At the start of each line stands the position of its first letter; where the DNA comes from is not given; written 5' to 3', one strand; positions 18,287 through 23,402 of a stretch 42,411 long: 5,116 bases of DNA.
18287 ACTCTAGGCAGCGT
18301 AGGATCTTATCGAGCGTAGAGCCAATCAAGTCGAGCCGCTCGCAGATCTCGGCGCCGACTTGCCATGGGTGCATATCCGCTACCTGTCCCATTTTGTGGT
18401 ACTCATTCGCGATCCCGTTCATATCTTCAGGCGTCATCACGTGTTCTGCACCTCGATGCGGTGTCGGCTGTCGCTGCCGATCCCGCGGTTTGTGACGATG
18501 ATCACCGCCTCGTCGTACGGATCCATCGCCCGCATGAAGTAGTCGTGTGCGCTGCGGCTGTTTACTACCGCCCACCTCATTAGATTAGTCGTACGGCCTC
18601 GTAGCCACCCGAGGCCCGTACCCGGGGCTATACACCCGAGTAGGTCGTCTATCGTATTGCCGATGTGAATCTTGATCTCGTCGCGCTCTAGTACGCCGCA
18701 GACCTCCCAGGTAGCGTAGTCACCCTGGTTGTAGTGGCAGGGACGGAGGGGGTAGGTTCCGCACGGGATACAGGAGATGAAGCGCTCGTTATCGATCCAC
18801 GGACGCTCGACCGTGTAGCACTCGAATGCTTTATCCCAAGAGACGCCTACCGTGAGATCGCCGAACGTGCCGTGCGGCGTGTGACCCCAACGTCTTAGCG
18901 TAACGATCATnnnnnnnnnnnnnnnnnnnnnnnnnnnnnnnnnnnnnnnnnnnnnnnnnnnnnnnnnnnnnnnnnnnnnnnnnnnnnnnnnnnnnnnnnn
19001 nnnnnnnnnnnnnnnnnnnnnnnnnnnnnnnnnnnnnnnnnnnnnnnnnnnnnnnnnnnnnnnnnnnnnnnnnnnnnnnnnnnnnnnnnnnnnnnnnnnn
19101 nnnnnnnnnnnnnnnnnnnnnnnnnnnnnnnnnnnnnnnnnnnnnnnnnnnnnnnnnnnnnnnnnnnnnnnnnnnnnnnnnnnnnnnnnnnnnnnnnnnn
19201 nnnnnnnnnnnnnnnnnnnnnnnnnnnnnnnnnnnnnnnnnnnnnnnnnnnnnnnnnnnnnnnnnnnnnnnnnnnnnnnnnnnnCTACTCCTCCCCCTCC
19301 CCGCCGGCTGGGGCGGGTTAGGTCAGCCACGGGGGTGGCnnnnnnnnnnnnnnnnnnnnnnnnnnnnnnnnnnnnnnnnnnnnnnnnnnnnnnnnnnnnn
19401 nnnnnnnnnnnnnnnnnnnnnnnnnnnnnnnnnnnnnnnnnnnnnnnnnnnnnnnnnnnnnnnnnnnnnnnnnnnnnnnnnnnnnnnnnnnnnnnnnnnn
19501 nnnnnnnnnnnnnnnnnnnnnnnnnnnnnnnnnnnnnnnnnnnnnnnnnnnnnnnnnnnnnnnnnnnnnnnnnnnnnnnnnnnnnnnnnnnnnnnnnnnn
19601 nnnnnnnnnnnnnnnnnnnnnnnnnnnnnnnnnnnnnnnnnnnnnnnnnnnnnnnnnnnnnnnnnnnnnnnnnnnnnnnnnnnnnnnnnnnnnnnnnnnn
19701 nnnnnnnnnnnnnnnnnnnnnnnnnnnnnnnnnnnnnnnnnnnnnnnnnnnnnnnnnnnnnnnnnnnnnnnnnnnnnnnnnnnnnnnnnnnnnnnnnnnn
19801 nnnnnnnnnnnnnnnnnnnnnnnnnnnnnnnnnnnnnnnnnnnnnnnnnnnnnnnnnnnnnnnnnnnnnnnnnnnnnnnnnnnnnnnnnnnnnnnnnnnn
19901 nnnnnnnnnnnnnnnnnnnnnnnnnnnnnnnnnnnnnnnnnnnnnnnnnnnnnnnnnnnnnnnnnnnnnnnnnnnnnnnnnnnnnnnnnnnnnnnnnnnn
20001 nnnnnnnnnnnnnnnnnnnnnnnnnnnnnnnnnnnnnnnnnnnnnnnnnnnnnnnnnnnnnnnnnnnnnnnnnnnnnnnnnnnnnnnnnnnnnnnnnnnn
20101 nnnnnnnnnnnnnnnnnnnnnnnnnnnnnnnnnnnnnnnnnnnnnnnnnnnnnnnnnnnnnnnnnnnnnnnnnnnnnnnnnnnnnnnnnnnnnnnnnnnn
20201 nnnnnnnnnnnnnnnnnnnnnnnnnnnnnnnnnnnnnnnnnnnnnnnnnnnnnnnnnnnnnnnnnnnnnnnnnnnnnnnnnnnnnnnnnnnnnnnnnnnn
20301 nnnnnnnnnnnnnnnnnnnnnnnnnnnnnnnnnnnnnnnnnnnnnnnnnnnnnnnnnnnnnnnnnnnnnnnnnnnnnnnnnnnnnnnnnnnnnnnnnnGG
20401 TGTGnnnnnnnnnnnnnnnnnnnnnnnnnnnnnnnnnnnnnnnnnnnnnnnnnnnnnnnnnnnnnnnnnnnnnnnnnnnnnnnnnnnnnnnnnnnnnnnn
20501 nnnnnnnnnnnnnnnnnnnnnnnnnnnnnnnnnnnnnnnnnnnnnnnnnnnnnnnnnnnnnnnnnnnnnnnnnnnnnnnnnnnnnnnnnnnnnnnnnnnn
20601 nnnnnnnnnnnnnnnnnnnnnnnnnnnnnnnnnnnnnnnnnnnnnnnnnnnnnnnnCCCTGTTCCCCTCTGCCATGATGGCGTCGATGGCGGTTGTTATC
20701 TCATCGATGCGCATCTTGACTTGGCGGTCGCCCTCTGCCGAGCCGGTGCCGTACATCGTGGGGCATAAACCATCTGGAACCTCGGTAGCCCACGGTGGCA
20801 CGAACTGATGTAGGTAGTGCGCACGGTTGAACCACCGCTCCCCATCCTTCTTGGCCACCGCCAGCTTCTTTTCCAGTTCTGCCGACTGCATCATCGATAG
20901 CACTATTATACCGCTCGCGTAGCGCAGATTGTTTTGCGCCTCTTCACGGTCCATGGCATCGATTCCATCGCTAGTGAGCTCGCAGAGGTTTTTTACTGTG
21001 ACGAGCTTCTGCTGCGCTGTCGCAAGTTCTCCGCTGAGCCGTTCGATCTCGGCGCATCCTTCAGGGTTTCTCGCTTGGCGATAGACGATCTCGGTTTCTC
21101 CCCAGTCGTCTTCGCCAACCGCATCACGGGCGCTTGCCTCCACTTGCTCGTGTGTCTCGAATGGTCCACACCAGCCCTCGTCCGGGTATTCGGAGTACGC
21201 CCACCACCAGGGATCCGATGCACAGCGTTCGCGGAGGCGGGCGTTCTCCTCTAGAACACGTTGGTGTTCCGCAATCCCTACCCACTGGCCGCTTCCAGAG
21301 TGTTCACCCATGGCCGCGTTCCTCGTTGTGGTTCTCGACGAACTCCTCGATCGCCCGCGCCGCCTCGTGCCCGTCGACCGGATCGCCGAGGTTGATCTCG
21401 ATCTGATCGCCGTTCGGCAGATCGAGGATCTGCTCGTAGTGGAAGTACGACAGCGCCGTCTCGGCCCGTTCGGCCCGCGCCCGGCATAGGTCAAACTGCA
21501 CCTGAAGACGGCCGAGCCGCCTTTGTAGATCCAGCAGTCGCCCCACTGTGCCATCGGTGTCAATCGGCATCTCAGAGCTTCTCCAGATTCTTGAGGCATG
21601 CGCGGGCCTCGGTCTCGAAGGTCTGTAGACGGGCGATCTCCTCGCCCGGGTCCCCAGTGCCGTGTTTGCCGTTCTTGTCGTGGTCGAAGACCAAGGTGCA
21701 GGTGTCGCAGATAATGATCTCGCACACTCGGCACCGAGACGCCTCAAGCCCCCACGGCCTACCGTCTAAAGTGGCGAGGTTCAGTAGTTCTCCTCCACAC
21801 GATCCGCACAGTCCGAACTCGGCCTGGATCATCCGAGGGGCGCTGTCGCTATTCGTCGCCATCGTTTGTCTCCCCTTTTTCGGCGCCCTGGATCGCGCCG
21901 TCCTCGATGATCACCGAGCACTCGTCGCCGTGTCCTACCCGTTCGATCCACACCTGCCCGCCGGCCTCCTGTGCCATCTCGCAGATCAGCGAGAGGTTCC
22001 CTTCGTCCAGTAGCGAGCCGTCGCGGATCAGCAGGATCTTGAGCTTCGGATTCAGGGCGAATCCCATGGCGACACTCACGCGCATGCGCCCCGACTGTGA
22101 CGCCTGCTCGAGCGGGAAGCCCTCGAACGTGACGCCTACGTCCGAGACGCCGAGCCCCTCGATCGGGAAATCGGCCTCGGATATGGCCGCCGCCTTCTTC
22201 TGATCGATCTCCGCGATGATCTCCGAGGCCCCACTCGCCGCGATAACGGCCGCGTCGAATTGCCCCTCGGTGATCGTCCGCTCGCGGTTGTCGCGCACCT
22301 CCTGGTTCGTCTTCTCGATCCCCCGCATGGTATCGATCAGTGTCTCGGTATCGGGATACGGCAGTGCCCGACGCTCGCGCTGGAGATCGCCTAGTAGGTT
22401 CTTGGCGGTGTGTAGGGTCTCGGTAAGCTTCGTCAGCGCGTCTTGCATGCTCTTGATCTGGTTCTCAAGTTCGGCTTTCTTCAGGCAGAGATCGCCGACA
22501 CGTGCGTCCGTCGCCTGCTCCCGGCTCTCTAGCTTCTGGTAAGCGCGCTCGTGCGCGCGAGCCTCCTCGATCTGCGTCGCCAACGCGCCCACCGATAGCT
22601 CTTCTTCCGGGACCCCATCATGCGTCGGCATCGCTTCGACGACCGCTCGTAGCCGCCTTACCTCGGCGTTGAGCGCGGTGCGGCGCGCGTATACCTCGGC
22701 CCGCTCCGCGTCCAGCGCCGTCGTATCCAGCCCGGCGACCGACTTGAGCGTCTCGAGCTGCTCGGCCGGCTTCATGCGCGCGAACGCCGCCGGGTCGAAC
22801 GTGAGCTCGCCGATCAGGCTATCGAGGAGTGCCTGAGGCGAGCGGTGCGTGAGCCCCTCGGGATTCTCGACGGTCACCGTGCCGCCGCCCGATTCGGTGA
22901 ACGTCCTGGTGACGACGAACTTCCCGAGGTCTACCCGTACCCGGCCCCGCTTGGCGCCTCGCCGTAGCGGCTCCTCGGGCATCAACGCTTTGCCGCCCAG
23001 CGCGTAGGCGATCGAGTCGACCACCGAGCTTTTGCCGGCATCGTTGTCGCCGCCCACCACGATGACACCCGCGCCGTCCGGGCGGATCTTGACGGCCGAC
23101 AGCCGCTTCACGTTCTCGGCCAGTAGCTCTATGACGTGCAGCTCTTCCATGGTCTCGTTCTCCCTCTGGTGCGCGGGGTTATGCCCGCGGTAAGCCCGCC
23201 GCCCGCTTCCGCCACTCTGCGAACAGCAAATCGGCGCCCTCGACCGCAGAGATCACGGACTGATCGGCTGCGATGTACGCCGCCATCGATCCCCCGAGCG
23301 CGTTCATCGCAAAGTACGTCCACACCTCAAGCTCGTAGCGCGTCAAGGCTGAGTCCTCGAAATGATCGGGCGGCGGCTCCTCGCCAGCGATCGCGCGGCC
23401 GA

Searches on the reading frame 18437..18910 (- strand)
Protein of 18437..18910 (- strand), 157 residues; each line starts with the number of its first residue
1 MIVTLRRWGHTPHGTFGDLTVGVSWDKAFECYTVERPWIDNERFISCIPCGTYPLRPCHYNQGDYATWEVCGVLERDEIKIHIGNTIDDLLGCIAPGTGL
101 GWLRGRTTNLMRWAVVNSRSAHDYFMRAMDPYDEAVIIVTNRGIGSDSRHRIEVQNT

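Call 27: search_protein_families(library=phrogs, proteins=[window:18437-18910:-], max_evalue=0.001)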
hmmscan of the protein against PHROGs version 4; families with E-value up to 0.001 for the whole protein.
window:18437-18910:- (157 aa): 1 family
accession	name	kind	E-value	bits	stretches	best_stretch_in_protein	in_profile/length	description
phrog_1501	-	unknown function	4.7e-26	92.5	1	6-139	13-152/159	-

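Call 36: search_protein_families(library=pfam, proteins=[window:18437-18910:-], max_evalue=0.01)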
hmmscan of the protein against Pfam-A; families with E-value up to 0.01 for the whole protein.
window:18437-18910:- (157 aa): 1 family
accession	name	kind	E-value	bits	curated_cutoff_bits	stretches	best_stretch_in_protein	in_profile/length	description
PF18925.5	DUF5675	-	8.6e-26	90.5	26.7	1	5-130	2-113/114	Family of unknown function (DUF5675)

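Call 50: search_solved_structures(query=window:18437-18910:-, max_evalue=0.1)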
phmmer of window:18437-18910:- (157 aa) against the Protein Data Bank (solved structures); distinct sequences matched with E-value up to 0.1: 0.

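Call 51: search_dna_similar(query=window:18437-18910:-, collection=phages, mode=protein, max_rows=12)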
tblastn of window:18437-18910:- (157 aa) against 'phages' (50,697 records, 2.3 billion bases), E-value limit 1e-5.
Records with a match: 70; places in all: 70; records where one place covers at least 80% of the query: 15.
Best place of each record, by identity: <60% 70.
By first word of the organism name: Vibrio 41; Cellulophaga 11; Salinibacter 10; Pseudomonas 2; Alteromonas 2; Microviridae 1; Marinobacter 1; Apis 1; Gokushovirinae 1.
By host as written in the record: - 27; Cellulophaga sp. HaHaR_3_176 9; Vibrio breoganii 6; Salinibacter ruber M8 4; Salinibacter ruber M31 4; Vibrio splendidus 12B12 2; Pseudomonas putida PpG1 2; Vibrio splendidus 2; and 11 more.
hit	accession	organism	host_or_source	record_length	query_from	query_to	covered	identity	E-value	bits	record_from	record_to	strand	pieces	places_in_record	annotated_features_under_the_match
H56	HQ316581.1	Vibrio phage martha 12B12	Vibrio splendidus 12B12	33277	2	138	87%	35.9%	9e-11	64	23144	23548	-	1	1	hypothetical protein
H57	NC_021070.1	Vibrio phage martha 12B12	Vibrio splendidus 12B12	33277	2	138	87%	35.9%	9e-11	64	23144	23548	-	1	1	DUF5675 family protein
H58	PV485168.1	Vibrio phage vB-Vv-ZX4290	Vibrio vulnificus Vv4290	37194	3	138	87%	36.1%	4e-11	66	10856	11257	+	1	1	DUF5675 family protein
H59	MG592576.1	Vibrio phage 1.206.O._10N.222.51.B10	Vibrio breoganii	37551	13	138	80%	37.0%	6e-12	68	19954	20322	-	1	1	hypothetical protein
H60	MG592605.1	Vibrio phage 1.239.O._10N.261.52.F6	Vibrio breoganii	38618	13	138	80%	37.0%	6e-12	68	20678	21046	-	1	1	hypothetical protein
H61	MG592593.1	Vibrio phage 1.226.O._10N.261.48.E5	Vibrio breoganii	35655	13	138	80%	37.0%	6e-12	67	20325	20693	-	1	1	hypothetical protein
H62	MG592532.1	Vibrio phage 1.165.O._10N.261.51.B7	Vibrio breoganii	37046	13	138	80%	37.0%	1e-11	67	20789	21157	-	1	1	hypothetical protein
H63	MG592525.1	Vibrio phage 1.157.O._10N.261.45.B7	Vibrio breoganii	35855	13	138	80%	37.0%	1e-11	67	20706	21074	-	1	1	hypothetical protein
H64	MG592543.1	Vibrio phage 1.176.O._10N.261.55.F5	Vibrio breoganii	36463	13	138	80%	36.2%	3e-11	66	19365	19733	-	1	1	hypothetical protein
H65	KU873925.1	Pseudomonas phage pf16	Pseudomonas putida PpG1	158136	2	130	82%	34.8%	2e-10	64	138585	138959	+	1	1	hypothetical protein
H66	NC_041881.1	Pseudomonas phage pf16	Pseudomonas putida PpG1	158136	2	130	82%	34.8%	2e-10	64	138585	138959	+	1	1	hypothetical protein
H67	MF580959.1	Salinibacter phage M8CRM-1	Salinibacter ruber M8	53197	32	141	70%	40.2%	1e-11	67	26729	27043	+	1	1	hypothetical protein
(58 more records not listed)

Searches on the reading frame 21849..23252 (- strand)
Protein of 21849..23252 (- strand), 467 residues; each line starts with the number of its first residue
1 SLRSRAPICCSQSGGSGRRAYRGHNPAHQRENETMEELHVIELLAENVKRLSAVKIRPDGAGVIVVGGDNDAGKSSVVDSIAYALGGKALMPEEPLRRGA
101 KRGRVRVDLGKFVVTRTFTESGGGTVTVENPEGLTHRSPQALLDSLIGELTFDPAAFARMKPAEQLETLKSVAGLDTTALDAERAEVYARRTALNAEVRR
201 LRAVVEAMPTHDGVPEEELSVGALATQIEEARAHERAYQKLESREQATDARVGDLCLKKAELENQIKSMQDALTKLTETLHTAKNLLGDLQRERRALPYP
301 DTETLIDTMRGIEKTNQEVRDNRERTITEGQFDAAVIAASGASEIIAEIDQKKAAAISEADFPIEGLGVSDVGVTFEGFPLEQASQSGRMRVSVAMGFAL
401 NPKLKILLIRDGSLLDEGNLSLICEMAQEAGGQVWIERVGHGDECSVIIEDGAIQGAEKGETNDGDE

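Call 7: search_protein_families(library=pfam, proteins=[window:21849-23252:-], max_evalue=0.01)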
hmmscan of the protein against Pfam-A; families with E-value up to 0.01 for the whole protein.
window:21849-23252:- (467 aa): 3 families
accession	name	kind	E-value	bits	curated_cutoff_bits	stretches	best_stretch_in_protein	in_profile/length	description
PF13476.12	AAA_23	-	4.6e-11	44.2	27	1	46-280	5-200/201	AAA domain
PF02463.25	SMC_N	-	0.00026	20.9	40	1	41-89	3-52/220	RecF/RecN/SMC N terminal domain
PF13555.12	AAA_29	-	0.0028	17.8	27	1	54-87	15-48/61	P-loop containing region of AAA domain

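Call 8: search_protein_families(library=phrogs, proteins=[window:21849-23252:-], max_evalue=0.01)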
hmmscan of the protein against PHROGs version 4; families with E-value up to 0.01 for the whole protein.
window:21849-23252:- (467 aa): 5 families
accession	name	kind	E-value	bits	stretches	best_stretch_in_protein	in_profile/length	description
phrog_1499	-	unknown function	4e-89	300.8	1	37-457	2-426/427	-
phrog_77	-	DNA, RNA and nucleotide metabolism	2.1e-11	44.1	1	29-313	287-592/967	SbcC-like subunit of palindrome specific endonuclease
phrog_1637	-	unknown function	5.5e-05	22.7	1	61-89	27-55/661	-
phrog_4949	-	unknown function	0.0041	17.3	1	172-279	106-214/447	-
phrog_9802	-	unknown function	0.0063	16.6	0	46-86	11-50/438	-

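Call 10: search_dna_similar(query=window:21849-23252:-, collection=phages, mode=protein, max_rows=25)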
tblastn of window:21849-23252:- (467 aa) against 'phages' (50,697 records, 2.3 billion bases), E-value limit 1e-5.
Records with a match: 131; places in all: 131; records where one place covers at least 80% of the query: 124.
Best place of each record, by identity: <60% 131.
By first word of the organism name: Arthrobacter 42; Streptococcus 36; Cellulophaga 8; Paenibacillus 7; Flavobacterium 6; Bacteriophage 4; Faecalibacterium 3; Gordonia 2; Bacillus 2; Enterococcus 2; and 14 more.
By host as written in the record: Arthrobacter sp. ATCC 21022 25; Arthrobacter globiformis NRRL B-2979 7; - 6; Paenibacillus larvae NRRL 2605 5; Arthrobacter globiformis B-2979 4; Cellulophaga baltica #12 3; Cellulophaga baltica #18 3; Gordonia terrae 3612 2; and 66 more.
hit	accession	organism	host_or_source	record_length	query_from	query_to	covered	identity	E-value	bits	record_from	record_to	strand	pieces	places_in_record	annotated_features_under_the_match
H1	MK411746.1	Arthrobacter phage Sonali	Arthrobacter globiformis B-2979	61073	6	454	96%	38.2%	2e-73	257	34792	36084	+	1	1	43: AAA-ATPase | 42: hypothetical protein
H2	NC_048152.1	Arthrobacter phage Sonali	Arthrobacter globiformis B-2979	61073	6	454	96%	38.2%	2e-73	257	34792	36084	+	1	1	43: AAA-ATPase | 42: hypothetical protein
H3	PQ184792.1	Arthrobacter phage JaNo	Arthrobacter sp. ATCC 21022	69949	6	457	97%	36.1%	1e-66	237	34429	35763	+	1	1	43: MRE11 double strand break endo/exonuclease | 42: hypothetical protein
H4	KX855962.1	Arthrobacter phage HumptyDumpty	Arthrobacter sp. ATCC 21022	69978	6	457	97%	36.1%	1e-66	237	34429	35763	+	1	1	MRE11 double-strand break endo/exonuclease | hypothetical protein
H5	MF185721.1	Arthrobacter phage Kabreeze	Arthrobacter sp. ATCC 21022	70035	6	457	97%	36.1%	1e-66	237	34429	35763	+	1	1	43: MRE11 double-strand break endo/exonuclease | 42: hypothetical protein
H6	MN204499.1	Arthrobacter phage Mordred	Arthrobacter sp. ATCC 21022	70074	6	457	97%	36.1%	1e-66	237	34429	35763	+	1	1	43: MRE11 double-strand break endo/exonuclease | 42: hypothetical protein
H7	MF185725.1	Arthrobacter phage Tophat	Arthrobacter sp. ATCC 21022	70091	6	457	97%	36.1%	1e-66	237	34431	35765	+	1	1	43: MRE11 double-strand break endo/exonuclease | 42: hypothetical protein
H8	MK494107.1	Arthrobacter phage Chipper1996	Arthrobacter sp. ATCC 21022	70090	6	457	97%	36.1%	1e-66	237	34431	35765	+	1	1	430: MRE11 double-strand break endo/exonuclease | 420: hypothetical protein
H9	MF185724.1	Arthrobacter phage Scavito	Arthrobacter sp. ATCC 21022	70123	6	457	97%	36.1%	1e-66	237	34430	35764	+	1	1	43: MRE11 double-strand break endo/exonuclease | 42: hypothetical protein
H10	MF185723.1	Arthrobacter phage RosiePosie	Arthrobacter sp. ATCC 21022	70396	6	457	97%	36.1%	1e-66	237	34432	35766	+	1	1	43: MRE11 double-strand break endo/exonuclease | 42: hypothetical protein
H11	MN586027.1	Arthrobacter phage Mufasa8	Arthrobacter sp. ATCC 21022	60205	40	454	89%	38.5%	1e-72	254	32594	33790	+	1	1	42: DNA repair protein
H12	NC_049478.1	Arthrobacter phage Mufasa8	Arthrobacter sp. ATCC 21022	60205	40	454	89%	38.5%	1e-72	254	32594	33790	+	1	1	42: DNA repair protein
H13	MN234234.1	Arthrobacter phage Lymara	Arthrobacter sp. ATCC 21022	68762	31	457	91%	37.1%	9e-64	229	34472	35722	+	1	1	43: MRE11 double-strand break endo/exonuclease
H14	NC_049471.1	Arthrobacter phage Lymara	Arthrobacter sp. ATCC 21022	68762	31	457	91%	37.1%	9e-64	229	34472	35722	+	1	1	43: MRE11 double-strand break endo/exonuclease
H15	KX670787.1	Arthrobacter phage Chocolat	Arthrobacter sp. ATCC 21022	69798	25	457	93%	36.5%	9e-66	235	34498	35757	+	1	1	MRE11 double-strand break endo/exonuclease | hypothetical protein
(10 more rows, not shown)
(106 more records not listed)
